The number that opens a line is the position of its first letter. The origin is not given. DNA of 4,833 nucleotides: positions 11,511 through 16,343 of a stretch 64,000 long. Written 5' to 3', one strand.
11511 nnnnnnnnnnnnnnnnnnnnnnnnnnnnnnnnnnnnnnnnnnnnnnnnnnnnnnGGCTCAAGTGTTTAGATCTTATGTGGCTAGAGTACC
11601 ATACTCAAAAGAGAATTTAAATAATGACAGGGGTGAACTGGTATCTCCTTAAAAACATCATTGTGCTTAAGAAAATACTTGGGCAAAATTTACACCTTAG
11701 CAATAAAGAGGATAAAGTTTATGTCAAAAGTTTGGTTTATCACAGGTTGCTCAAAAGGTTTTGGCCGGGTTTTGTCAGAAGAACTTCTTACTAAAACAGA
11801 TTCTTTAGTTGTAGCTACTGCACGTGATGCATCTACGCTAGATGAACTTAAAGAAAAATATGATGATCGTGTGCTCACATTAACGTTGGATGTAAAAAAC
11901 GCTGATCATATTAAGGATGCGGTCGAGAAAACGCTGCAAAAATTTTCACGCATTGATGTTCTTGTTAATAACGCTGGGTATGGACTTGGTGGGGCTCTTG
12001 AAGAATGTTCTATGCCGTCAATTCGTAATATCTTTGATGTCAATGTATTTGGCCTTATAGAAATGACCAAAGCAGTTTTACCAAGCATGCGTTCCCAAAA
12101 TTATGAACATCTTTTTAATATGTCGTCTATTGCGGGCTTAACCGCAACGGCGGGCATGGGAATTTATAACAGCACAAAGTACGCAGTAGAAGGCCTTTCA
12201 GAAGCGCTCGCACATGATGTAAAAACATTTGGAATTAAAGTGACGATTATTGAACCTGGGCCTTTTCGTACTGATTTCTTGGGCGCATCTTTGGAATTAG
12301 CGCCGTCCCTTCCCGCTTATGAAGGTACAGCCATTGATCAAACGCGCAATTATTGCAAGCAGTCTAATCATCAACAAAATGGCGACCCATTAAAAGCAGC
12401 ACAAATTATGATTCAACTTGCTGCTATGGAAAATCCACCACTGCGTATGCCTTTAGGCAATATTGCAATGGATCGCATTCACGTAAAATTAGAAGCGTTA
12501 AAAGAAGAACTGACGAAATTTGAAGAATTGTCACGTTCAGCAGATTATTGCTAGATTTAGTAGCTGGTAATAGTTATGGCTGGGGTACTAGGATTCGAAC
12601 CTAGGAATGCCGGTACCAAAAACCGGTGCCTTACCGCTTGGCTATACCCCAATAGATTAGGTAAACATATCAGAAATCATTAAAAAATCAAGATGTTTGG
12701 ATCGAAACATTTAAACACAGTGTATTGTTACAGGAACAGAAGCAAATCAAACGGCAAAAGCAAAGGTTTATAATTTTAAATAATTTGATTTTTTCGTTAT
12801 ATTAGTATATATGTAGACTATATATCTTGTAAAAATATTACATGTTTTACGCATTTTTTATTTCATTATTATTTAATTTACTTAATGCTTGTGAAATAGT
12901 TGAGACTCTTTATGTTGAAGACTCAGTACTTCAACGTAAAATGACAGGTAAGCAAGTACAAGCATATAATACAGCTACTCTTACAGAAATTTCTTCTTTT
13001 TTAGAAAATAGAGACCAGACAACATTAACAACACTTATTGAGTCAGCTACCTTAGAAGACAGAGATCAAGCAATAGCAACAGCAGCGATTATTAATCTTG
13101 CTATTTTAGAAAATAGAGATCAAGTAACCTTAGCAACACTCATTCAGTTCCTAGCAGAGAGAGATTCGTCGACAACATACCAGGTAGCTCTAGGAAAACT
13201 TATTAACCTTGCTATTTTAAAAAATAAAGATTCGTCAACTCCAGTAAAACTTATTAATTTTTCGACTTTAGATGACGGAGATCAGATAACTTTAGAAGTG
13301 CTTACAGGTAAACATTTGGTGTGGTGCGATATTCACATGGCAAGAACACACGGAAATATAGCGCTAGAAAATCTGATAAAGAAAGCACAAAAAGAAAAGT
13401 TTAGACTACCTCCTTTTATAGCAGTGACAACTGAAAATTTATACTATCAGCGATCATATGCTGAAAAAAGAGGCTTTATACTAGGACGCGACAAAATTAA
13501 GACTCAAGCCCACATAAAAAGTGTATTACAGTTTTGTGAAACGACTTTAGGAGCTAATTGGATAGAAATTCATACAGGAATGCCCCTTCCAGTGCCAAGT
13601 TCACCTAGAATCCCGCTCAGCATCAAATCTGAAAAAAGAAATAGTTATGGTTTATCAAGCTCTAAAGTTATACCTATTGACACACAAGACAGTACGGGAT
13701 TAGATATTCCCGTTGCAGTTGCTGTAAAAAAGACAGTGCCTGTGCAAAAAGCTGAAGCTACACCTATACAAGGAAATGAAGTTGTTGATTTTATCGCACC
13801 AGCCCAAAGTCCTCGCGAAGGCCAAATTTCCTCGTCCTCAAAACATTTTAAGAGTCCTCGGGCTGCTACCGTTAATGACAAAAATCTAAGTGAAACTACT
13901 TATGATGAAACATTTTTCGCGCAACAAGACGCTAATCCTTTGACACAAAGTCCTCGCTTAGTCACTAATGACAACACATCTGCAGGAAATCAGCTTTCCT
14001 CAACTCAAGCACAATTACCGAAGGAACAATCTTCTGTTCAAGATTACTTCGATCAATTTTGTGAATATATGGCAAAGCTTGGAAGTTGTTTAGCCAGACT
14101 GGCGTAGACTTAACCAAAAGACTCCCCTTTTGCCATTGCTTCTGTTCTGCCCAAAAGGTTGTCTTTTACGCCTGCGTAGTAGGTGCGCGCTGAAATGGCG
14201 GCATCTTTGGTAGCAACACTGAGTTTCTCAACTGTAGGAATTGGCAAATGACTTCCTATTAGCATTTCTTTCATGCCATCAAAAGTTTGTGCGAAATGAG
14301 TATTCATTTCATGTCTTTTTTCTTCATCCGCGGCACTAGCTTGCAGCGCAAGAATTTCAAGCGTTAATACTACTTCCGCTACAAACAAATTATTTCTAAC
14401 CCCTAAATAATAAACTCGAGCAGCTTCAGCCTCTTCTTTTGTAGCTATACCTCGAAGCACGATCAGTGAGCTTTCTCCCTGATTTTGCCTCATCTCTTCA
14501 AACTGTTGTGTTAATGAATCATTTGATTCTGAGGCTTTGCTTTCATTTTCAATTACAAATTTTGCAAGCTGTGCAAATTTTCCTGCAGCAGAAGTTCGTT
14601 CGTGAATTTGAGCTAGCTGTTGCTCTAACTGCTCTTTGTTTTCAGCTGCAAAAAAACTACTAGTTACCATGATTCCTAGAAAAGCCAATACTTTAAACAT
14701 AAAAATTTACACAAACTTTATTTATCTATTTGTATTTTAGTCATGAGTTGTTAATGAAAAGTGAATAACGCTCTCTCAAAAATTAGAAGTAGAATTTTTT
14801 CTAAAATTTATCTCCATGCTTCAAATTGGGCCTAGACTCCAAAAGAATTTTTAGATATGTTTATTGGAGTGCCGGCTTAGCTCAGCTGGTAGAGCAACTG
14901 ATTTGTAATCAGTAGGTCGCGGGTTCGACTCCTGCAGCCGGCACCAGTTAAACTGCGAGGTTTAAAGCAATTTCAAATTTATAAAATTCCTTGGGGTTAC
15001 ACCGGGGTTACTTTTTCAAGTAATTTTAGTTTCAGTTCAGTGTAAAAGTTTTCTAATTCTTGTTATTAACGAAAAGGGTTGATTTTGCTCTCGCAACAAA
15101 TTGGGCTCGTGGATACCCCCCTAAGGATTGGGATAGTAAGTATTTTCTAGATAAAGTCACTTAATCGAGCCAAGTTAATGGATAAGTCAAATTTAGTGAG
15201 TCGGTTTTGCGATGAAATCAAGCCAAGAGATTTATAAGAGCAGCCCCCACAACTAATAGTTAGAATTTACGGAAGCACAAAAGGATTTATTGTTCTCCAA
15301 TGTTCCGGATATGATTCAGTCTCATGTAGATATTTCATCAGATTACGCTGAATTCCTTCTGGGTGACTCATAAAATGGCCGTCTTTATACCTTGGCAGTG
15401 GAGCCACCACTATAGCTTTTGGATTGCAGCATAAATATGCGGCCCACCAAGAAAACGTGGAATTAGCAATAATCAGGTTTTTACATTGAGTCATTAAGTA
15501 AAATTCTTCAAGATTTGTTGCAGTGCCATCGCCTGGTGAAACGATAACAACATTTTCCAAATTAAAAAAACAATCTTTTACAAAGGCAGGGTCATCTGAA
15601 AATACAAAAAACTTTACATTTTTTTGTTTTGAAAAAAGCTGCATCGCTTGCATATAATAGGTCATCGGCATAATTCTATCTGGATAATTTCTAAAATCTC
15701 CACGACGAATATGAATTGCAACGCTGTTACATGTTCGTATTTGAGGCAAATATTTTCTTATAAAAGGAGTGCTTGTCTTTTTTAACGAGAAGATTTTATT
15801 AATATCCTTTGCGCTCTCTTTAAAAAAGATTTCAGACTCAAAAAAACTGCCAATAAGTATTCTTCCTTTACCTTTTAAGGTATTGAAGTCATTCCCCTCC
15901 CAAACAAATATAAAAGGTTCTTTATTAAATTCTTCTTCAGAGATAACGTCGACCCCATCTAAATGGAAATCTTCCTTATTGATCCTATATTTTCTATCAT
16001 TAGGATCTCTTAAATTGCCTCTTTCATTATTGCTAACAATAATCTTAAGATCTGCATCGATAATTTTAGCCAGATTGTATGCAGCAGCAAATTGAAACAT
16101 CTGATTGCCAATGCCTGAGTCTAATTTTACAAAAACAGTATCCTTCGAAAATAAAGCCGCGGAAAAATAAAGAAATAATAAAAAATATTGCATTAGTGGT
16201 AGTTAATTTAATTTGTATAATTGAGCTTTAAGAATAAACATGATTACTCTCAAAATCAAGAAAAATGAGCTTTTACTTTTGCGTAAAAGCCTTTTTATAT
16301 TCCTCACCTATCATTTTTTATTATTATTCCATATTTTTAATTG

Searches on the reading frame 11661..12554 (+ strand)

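Call 7: search_protein_families(library=pfam, proteins=[window:11661-12554:+], max_evalue=0.001)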
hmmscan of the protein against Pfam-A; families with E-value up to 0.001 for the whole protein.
window:11661-12554:+ (297 aa): 4 families
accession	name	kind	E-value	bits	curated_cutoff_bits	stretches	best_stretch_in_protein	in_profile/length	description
PF00106.31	adh_short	-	2e-44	151.9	26.6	1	23-207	1-187/195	short chain dehydrogenase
PF13561.12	adh_short_C2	-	3.2e-32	112.5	27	1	32-207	6-181/236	Enoyl-(Acyl carrier protein) reductase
PF08659.16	KR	-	5.6e-14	52.9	22.6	1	26-197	4-173/180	KR domain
PF13460.12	NAD_binding_10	-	1.5e-05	25.4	27.2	1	34-203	6-147/184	NAD(P)H-binding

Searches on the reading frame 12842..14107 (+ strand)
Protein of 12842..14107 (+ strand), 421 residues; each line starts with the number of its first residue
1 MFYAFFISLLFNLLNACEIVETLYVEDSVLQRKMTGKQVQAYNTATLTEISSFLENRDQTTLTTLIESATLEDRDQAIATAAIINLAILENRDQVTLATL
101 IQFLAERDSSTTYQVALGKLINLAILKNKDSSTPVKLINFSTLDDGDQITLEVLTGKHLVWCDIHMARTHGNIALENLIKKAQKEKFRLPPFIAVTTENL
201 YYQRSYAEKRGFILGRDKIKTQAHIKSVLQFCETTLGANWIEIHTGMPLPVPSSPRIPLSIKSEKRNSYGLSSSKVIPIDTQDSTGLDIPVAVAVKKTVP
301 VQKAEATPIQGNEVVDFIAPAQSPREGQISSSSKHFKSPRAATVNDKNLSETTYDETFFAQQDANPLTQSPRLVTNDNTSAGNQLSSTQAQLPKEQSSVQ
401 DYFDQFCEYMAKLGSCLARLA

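Call 5: search_protein_families(library=pfam, proteins=[window:12842-14107:+], max_evalue=1)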
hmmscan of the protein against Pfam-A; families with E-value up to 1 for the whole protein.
window:12842-14107:+ (421 aa): 1 family
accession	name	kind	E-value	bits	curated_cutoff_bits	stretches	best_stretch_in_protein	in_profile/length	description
PF20527.3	DUF6742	-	0.21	11.6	27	0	68-78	25-35/43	Domain of unknown function (DUF6742)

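Call 6: search_protein_families(library=ncbifam, proteins=[window:12842-14107:+], max_evalue=1)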
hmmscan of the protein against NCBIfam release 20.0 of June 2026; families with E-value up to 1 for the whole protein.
window:12842-14107:+ (421 aa): 0 families

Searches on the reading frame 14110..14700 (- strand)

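Call 5: search_protein_families(library=pfam, proteins=[window:14110-14700:-], max_evalue=1)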
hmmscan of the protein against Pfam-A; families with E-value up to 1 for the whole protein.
window:14110-14700:- (196 aa): 2 families
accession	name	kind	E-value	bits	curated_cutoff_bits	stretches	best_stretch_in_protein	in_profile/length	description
PF16749.10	Arteri_nsp7a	-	0.03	14.9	27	1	14-53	37-76/130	Arterivirus nonstructural protein 7 alpha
PF08702.15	Fib_alpha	-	0.064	13.9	29.9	1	23-72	38-87/143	Fibrinogen alpha/beta chain family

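Call 6: search_protein_families(library=ncbifam, proteins=[window:14110-14700:-], max_evalue=1)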
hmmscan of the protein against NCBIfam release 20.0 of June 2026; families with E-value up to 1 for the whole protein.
window:14110-14700:- (196 aa): 2 families
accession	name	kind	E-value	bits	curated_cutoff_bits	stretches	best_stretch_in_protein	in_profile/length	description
TIGR02273.1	16S_RimM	equivalog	0.068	12.6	66.2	1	41-104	28-85/166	ribosome maturation factor RimM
TIGR03594.1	GTPase_EngA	equivalog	0.071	12.1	306.7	1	26-108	63-142/432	ribosome biogenesis GTPase Der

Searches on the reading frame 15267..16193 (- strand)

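Call 5: search_protein_families(library=pfam, proteins=[window:15267-16193:-], max_evalue=1)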
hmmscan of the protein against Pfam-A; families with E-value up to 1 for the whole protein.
window:15267-16193:- (308 aa): 2 families
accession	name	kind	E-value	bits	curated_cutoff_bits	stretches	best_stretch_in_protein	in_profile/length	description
PF01531.22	Glyco_transf_11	-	6.5e-27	95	23.9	1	19-280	32-288/298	Glycosyl transferase family 11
PF08123.19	DOT1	-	0.031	14.3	23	1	15-44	40-69/205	Histone methylation protein DOT1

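Call 6: search_protein_families(library=ncbifam, proteins=[window:15267-16193:-], max_evalue=1)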
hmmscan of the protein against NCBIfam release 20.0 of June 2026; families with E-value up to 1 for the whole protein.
window:15267-16193:- (308 aa): 1 family
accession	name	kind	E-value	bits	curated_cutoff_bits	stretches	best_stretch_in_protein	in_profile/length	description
NF011938.0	PRK15409.1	equivalog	0.2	10.6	492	0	196-243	261-308/324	glyoxylate/hydroxypyruvate reductase GhrB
